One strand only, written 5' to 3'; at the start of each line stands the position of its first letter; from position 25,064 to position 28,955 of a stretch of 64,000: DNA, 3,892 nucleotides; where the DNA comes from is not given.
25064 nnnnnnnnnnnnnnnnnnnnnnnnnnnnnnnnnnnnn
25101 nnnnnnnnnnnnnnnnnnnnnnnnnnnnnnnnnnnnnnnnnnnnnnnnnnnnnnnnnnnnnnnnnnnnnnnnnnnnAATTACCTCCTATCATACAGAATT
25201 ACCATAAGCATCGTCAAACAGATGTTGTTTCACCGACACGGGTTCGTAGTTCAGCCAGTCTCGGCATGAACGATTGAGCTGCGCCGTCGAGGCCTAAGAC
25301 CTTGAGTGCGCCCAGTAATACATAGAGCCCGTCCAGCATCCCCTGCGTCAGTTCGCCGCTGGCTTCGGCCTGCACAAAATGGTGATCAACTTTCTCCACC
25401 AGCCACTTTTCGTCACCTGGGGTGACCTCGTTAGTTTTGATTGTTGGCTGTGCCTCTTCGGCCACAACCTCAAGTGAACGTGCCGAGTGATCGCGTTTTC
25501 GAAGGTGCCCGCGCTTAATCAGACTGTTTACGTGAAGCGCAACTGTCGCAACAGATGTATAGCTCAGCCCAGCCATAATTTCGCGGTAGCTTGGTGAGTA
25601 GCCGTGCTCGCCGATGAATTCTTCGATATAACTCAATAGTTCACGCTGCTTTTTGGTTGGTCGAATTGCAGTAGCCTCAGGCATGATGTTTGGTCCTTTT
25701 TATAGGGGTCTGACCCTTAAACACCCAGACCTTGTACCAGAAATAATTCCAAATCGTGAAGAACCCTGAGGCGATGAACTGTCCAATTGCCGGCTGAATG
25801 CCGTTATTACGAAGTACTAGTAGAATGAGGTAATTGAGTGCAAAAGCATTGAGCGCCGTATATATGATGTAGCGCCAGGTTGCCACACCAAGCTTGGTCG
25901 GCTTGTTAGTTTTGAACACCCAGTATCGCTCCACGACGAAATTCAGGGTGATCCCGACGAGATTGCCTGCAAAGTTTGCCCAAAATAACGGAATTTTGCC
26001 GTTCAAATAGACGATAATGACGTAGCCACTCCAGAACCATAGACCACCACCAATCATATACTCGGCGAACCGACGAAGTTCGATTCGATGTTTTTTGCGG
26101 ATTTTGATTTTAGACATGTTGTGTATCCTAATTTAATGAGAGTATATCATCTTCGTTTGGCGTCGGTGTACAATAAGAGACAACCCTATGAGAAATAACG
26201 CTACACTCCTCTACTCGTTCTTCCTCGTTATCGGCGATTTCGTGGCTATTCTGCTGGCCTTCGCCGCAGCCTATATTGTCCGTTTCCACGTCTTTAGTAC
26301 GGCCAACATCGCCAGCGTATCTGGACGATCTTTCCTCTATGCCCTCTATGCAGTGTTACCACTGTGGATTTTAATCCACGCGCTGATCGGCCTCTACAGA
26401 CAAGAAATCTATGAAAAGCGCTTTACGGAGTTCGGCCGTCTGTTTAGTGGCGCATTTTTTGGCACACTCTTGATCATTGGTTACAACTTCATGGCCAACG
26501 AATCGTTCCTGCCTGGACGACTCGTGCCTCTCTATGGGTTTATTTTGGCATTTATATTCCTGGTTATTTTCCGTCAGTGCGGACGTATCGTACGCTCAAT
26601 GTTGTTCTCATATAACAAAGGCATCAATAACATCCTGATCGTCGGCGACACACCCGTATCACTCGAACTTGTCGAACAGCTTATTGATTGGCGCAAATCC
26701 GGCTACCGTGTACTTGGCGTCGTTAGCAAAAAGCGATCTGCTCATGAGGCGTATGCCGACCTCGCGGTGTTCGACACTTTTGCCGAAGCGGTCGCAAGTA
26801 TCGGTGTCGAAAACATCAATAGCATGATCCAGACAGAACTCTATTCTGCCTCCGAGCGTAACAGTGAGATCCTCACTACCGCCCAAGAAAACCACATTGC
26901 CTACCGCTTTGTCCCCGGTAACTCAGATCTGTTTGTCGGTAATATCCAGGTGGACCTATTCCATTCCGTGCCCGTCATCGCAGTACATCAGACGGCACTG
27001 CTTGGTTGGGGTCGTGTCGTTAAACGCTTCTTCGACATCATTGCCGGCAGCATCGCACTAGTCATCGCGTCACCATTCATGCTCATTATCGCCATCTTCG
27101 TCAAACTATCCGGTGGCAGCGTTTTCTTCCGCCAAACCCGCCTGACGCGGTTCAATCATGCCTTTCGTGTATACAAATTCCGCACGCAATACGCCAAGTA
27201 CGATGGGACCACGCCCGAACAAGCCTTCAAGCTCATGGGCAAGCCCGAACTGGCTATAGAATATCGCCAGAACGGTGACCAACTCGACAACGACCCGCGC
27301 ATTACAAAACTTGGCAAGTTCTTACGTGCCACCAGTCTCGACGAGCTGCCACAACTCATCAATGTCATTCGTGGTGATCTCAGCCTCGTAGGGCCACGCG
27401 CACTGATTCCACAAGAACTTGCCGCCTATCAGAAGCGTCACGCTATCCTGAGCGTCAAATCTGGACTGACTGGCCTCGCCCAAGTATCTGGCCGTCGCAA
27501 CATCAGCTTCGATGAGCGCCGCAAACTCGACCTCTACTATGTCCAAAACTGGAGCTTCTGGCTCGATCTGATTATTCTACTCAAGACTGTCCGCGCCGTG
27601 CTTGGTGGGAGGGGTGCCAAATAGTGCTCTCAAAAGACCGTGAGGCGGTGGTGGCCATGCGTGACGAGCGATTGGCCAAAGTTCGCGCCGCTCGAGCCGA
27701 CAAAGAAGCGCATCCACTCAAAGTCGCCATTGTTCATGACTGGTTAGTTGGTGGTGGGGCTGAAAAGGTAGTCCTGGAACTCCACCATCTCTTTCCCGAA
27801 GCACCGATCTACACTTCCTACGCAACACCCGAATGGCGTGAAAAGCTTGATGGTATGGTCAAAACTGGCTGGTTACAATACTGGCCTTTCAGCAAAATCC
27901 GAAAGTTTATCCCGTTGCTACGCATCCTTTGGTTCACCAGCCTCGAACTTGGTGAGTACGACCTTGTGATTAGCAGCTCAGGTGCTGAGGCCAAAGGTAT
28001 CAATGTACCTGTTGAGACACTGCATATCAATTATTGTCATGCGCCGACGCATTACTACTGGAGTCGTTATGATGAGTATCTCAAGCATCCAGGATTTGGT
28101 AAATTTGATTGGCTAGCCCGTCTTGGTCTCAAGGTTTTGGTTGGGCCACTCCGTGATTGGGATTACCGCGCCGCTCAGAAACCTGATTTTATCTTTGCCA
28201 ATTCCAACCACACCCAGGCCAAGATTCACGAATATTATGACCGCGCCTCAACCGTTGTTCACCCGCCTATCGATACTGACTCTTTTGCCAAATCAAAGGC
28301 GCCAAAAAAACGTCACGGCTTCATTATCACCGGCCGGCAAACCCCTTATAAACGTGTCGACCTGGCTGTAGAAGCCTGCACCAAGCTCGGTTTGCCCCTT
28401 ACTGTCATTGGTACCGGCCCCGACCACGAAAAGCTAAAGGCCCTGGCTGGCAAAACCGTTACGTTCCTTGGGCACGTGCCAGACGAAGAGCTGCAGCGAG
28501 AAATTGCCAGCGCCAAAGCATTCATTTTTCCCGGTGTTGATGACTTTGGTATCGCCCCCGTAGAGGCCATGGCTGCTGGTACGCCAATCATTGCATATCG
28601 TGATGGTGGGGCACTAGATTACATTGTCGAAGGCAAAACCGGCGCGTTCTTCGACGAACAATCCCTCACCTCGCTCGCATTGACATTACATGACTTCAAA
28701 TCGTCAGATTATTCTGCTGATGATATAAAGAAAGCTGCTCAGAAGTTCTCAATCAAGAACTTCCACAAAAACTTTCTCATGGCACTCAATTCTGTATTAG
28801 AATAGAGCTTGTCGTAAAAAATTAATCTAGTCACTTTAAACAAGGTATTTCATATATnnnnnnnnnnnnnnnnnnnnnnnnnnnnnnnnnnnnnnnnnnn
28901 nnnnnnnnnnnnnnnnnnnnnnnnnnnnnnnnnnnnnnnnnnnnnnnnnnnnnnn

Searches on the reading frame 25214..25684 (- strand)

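Call 46: search_protein_families(library=pfam, proteins=[window:25214-25684:-], max_evalue=0.0001)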
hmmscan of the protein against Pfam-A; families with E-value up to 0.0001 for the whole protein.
window:25214-25684:- (156 aa): 1 family
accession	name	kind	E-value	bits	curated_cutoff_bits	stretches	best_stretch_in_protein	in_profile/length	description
PF01726.22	LexA_DNA_bind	-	8.1e-14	51.6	23.7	1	10-69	5-64/65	LexA DNA binding domain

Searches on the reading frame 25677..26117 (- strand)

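Call 46: search_protein_families(library=pfam, proteins=[window:25677-26117:-], max_evalue=0.0001)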
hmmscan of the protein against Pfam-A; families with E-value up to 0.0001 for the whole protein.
window:25677-26117:- (146 aa): 1 family
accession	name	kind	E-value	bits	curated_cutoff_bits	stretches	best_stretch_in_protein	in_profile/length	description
PF04138.20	GtrA_DPMS_TM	-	3.7e-14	53.4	26.1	1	20-133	2-117/117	GtrA/DPMS, transmembrane domain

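Call 76: search_protein_families(library=ncbifam, proteins=[window:25677-26117:-], max_evalue=0.00001)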
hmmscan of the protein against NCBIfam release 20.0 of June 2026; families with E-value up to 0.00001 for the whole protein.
window:25677-26117:- (146 aa): 0 families

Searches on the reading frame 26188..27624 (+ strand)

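Call 46: search_protein_families(library=pfam, proteins=[window:26188-27624:+], max_evalue=0.0001)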
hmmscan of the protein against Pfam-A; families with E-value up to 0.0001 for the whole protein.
window:26188-27624:+ (478 aa): 2 families
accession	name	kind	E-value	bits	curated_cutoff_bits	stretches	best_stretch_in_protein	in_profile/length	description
PF02397.22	Bac_transf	-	3.6e-61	206.3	27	1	279-472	1-178/179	Bacterial sugar transferase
PF13727.12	CoA_binding_3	-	1.1e-09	38.9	25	1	67-243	3-175/175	CoA-binding domain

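Call 76: search_protein_families(library=ncbifam, proteins=[window:26188-27624:+], max_evalue=0.00001)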
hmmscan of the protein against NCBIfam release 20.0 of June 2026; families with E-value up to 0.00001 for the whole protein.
window:26188-27624:+ (478 aa): 10 families
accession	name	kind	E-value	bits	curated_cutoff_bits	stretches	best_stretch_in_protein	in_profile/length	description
TIGR03025.1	EPS_sugtrans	subfamily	8.2e-110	368.1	295.55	1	16-478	2-445/445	exopolysaccharide biosynthesis polyprenyl glycosylphosphotransferase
TIGR03023.1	WcaJ_sugtrans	equivalog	8.1e-94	315.4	410.75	1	16-477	2-452/453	undecaprenyl-phosphate glucose phosphotransferase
TIGR03022.1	WbaP_sugtrans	subfamily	2.4e-93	313.9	403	1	13-477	1-455/456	undecaprenyl-phosphate galactose phosphotransferase WbaP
NF052601.1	undeca_RfbP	equivalog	3.5e-58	196.7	330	1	274-472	40-236/244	undecaprenyl-phosphate galactose phosphotransferase family protein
NF041877.1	EPS_EpsZ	equivalog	2.5e-50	171.5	800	1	277-477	264-458/459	exopolysaccharide biosynthesis polyisoprenyl-phosphate hexose-1-phosphate transferase EpsZ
NF007518.0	PRK10124.1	equivalog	1.1e-49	169.5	684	1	14-468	19-454/464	undecaprenyl-phosphate glucose phosphotransferase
NF011751.0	PRK15204.1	equivalog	1.4e-48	165.7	907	1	10-477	14-475/476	undecaprenyl-phosphate galactose phosphotransferase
TIGR03013.1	EpsB_2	subfamily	1.1e-45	156.5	393.35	1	17-478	3-443/443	TIGR03013 family XrtA/PEP-CTERM system glycosyltransferase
NF050817.1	PolSacchBiosHfsE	equivalog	8.8e-36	123.6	750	1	277-476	270-464/467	polysaccharide biosynthesis protein HfsE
NF045514.1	glycotran_HepC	equivalog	1.4e-20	73.5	140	1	275-406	113-212/220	heterocyst development glycosyltransferase HepC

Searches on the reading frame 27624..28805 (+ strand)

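Call 46: search_protein_families(library=pfam, proteins=[window:27624-28805:+], max_evalue=0.0001)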
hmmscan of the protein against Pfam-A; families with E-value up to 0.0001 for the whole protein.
window:27624-28805:+ (393 aa): 4 families
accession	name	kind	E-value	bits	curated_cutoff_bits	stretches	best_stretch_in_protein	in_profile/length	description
PF00534.26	Glycos_transf_1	-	3.2e-28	98.8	26.4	1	219-374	4-171/172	Glycosyl transferases group 1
PF13692.12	Glyco_trans_1_4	-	5.1e-20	72.6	27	1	233-352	4-133/142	Glycosyl transferases group 1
PF20706.3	GT4-conflict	-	2.1e-09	37.3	26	1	199-337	163-323/385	Family 4 Glycosyltransferase in conflict systems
PF13439.12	Glyco_transf_4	-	7.7e-07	29.7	28.5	1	44-219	2-169/170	Glycosyltransferase Family 4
